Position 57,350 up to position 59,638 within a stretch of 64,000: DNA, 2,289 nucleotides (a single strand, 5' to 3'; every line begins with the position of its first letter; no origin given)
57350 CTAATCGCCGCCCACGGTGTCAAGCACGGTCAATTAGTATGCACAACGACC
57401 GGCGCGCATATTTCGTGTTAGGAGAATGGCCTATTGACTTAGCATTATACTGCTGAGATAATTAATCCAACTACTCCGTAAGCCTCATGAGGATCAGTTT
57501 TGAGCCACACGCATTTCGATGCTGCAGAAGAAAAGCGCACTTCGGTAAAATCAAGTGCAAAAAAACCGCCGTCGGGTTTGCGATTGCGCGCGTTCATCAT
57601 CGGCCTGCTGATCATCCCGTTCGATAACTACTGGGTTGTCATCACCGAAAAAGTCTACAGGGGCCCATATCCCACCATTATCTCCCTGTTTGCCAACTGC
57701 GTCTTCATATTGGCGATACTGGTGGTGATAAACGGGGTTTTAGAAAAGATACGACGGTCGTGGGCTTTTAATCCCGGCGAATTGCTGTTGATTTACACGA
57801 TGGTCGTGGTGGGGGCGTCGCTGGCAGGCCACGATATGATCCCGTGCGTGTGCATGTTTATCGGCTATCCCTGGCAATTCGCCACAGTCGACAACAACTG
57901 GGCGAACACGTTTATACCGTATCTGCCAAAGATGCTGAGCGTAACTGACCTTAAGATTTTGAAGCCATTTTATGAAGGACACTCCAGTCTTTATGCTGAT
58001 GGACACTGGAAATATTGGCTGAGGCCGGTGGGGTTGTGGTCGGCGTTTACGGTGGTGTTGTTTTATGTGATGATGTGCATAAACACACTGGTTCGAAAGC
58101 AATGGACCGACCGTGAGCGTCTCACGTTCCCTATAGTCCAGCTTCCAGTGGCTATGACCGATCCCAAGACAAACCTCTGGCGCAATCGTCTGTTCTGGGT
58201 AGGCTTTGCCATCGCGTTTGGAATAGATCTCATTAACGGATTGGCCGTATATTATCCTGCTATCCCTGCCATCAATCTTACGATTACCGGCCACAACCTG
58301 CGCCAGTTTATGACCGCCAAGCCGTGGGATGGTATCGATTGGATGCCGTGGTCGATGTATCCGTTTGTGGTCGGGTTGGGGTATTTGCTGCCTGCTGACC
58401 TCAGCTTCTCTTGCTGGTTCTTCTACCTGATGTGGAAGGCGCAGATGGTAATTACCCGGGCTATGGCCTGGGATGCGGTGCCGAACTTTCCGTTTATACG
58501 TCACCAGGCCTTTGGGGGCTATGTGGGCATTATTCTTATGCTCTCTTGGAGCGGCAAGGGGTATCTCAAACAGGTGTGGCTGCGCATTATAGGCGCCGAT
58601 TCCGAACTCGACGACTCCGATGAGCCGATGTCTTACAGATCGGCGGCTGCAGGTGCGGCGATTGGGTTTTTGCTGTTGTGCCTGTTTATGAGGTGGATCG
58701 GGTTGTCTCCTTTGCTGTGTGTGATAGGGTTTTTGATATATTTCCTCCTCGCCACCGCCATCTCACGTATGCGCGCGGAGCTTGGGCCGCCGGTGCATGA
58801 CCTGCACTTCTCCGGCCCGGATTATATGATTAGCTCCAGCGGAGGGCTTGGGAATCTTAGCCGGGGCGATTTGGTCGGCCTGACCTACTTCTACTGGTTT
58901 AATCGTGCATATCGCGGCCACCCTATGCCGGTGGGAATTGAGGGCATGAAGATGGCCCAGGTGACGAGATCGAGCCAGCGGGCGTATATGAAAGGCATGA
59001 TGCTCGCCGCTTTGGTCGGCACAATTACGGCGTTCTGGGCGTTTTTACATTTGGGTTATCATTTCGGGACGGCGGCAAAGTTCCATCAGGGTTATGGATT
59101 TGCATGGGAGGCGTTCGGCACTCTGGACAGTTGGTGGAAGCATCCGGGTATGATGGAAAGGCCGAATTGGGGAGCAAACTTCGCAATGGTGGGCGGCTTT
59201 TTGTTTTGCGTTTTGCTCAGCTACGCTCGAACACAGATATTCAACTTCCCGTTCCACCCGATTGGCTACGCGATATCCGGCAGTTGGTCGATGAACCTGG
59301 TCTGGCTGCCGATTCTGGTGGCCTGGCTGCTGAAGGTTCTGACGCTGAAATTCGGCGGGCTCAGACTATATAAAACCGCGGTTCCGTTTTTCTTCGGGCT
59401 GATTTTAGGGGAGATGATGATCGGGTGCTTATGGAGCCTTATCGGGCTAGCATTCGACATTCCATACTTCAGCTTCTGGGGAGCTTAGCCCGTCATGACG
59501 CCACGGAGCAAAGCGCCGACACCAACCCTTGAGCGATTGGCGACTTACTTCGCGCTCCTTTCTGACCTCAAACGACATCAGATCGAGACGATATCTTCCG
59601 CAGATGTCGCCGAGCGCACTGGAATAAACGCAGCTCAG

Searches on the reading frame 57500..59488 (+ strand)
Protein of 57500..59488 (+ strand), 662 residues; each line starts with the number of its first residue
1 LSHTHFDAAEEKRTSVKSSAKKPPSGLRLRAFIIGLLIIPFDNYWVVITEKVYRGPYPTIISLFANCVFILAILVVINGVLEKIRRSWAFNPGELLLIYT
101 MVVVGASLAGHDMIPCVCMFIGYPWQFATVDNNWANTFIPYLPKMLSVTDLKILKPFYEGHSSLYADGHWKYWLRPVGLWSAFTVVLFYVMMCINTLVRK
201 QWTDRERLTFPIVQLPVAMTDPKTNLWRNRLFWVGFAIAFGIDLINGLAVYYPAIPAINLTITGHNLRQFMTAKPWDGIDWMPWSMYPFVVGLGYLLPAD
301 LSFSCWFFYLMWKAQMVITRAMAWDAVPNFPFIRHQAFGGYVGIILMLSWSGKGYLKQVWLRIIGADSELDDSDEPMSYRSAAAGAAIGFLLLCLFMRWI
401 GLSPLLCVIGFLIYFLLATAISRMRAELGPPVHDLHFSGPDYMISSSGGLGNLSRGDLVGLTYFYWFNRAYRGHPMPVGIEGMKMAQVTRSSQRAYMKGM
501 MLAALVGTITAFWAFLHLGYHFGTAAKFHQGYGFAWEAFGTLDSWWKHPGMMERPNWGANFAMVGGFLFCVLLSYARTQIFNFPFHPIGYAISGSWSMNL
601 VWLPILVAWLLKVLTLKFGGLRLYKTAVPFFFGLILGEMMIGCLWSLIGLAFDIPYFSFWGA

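Call 59: search_protein_families(library=pfam, proteins=[window:57500-59488:+], max_evalue=0.0001)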
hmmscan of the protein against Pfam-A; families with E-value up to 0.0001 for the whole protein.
window:57500-59488:+ (662 aa): 2 families
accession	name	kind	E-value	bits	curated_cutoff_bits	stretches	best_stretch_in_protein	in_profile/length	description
PF20581.3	DUF6785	-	8.2e-160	533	25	1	28-523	1-498/498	Family of unknown function (DUF6785)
PF20580.3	DUF6784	-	6.9e-32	110.1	26.4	1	561-658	2-99/101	Domain of unknown function (DUF6784)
